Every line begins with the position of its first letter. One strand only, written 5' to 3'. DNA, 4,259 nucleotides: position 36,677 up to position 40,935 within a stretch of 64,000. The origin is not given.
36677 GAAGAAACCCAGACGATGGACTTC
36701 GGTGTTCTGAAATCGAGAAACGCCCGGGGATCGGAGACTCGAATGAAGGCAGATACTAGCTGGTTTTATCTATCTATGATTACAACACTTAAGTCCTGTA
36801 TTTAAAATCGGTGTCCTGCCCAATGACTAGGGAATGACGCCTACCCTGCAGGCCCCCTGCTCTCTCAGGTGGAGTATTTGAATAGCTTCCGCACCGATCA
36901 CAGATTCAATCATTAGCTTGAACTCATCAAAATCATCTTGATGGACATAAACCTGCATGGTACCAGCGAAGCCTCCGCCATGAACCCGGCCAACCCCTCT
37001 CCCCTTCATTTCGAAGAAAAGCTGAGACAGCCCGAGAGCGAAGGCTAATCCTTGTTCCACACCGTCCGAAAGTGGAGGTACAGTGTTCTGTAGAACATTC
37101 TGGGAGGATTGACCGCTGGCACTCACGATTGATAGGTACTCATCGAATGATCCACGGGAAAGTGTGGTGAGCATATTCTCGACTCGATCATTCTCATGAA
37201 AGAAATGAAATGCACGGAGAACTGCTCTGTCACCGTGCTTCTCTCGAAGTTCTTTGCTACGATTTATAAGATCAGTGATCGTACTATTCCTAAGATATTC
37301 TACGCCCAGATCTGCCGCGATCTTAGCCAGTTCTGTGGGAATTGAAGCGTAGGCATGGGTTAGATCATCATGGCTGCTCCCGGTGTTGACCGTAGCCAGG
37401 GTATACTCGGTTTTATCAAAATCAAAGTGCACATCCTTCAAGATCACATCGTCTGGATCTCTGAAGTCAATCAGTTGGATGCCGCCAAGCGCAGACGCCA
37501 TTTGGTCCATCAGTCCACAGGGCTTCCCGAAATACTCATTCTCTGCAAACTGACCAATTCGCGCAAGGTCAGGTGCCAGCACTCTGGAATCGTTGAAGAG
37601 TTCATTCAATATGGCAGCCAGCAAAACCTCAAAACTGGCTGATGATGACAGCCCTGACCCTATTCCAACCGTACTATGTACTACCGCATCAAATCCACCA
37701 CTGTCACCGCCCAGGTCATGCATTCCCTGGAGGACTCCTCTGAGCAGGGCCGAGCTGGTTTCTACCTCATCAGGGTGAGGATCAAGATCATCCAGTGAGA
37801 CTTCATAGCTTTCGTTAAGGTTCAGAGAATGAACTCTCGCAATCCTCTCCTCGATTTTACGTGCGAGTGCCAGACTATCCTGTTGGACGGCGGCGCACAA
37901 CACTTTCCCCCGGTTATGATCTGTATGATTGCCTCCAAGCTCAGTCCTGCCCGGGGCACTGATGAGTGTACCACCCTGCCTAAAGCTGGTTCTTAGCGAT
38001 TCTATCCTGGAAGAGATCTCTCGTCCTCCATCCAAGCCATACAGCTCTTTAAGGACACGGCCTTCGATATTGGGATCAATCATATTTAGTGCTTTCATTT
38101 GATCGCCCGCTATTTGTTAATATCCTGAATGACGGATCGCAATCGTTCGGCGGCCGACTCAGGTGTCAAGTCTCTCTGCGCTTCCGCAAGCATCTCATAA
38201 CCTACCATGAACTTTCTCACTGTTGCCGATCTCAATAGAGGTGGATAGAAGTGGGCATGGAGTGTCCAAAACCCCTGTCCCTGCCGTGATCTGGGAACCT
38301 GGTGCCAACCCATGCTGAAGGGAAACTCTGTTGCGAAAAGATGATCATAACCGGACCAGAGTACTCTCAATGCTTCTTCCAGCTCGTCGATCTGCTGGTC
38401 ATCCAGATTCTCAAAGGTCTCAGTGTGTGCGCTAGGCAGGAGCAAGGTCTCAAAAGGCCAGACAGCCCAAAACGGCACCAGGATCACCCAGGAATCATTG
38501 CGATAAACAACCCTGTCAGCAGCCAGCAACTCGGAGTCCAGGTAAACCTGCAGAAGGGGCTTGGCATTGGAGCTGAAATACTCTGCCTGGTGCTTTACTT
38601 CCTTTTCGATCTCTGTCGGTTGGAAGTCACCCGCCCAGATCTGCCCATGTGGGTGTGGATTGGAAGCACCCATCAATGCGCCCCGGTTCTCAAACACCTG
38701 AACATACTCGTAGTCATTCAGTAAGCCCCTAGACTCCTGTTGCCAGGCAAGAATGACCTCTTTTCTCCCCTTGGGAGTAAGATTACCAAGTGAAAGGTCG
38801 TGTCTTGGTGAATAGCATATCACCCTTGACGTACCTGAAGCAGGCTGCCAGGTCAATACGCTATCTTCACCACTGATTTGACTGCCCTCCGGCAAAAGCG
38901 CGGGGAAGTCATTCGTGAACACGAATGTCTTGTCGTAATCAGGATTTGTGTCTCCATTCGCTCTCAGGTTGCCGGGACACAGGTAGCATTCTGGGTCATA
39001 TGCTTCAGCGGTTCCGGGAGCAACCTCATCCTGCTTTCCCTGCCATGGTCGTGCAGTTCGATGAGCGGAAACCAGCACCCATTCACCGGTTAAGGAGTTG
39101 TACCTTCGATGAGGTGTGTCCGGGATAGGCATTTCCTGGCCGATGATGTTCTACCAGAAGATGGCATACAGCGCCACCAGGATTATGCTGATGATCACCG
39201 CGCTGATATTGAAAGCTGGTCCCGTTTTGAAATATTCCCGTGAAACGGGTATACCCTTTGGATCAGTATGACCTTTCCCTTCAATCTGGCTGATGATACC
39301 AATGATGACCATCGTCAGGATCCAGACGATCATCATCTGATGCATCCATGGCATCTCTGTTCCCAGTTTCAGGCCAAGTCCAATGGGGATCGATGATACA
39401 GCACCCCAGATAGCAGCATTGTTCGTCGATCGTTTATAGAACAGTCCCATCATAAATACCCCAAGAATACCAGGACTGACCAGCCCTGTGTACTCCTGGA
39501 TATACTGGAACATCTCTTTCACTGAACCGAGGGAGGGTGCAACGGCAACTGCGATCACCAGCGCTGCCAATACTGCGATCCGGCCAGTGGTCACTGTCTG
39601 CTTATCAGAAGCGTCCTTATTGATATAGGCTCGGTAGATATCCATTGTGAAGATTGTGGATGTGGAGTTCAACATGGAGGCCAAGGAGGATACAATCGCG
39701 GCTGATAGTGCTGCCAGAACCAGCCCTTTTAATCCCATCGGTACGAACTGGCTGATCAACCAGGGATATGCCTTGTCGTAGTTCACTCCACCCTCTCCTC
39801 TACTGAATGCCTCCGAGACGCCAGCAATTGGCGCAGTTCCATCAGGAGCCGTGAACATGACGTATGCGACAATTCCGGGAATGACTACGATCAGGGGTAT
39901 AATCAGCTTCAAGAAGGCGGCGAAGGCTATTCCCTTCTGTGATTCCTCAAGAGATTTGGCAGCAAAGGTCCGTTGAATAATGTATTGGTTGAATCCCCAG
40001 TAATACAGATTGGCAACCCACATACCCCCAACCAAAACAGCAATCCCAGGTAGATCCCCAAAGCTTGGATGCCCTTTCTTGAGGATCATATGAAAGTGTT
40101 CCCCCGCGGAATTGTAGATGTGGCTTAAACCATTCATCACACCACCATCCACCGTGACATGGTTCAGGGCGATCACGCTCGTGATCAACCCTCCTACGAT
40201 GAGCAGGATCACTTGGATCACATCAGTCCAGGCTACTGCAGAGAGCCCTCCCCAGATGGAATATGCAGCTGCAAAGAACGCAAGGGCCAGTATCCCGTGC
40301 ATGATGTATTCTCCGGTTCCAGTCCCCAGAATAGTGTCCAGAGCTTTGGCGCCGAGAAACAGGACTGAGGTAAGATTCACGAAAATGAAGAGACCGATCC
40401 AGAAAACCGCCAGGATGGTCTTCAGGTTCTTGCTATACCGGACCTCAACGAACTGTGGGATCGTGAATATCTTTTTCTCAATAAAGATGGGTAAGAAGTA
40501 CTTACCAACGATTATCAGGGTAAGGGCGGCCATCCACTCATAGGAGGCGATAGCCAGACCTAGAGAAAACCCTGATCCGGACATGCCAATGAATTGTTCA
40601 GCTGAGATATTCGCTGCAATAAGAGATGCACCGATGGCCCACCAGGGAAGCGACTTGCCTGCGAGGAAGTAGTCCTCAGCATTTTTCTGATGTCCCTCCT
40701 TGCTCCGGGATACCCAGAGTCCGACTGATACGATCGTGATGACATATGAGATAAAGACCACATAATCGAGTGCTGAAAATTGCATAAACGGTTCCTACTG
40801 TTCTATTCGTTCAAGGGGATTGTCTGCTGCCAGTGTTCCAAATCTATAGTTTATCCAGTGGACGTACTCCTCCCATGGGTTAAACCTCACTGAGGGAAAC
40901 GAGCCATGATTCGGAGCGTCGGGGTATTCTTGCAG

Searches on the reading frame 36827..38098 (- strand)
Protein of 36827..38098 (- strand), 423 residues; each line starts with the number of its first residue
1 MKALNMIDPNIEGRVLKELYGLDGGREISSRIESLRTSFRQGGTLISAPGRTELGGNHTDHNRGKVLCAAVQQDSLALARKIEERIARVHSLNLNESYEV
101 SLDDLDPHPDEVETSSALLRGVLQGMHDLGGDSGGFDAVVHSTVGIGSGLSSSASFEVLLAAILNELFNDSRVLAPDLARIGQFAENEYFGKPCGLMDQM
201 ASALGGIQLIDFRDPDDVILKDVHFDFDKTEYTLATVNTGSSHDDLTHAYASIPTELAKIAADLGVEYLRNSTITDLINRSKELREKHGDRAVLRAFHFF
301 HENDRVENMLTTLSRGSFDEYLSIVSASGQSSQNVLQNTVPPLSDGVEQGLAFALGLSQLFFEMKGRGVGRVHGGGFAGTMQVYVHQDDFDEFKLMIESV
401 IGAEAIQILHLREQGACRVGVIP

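Call 5: search_protein_families(library=pfam, proteins=[window:36827-38098:-], max_evalue=0.01)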
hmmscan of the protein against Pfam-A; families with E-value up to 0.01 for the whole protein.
window:36827-38098:- (423 aa): 3 families
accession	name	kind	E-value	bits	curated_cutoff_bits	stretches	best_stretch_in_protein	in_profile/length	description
PF00288.32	GHMP_kinases_N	-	3.9e-16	59.5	22.3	1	122-206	6-87/87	GHMP kinases N terminal domain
PF10509.15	GalKase_gal_bdg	-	1.3e-13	50.7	23.1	1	43-81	11-49/49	Galactokinase galactose-binding signature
PF24832.1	DUF7716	-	0.0015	19.3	26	1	235-304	31-97/102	Domain of unknown function (DUF7716)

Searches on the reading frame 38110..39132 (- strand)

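Call 5: search_protein_families(library=pfam, proteins=[window:38110-39132:-], max_evalue=0.01)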
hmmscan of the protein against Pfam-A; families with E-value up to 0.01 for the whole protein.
window:38110-39132:- (340 aa): 3 families
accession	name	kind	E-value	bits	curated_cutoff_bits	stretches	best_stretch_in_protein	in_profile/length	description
PF01087.27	GalP_UDP_transf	-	7.1e-60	203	22.1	1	6-172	11-184/184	Galactose-1-phosphate uridyl transferase, N-terminal domain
PF02744.22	GalP_UDP_tr_C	-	5.4e-53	179.5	29.2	1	178-335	1-157/165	Galactose-1-phosphate uridyl transferase, C-terminal domain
PF16268.10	DUF4921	-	0.0022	17.4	28.5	0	141-184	221-264/425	Domain of unknown function (DUF4921)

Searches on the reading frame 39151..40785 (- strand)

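Call 5: search_protein_families(library=pfam, proteins=[window:39151-40785:-], max_evalue=0.01)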
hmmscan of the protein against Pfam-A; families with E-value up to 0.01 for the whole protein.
window:39151-40785:- (544 aa): 1 family
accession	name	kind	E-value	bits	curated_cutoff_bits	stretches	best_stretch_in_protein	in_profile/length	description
PF00474.23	SSF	-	9.8e-68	229.3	22.8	1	39-462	1-403/406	Sodium:solute symporter family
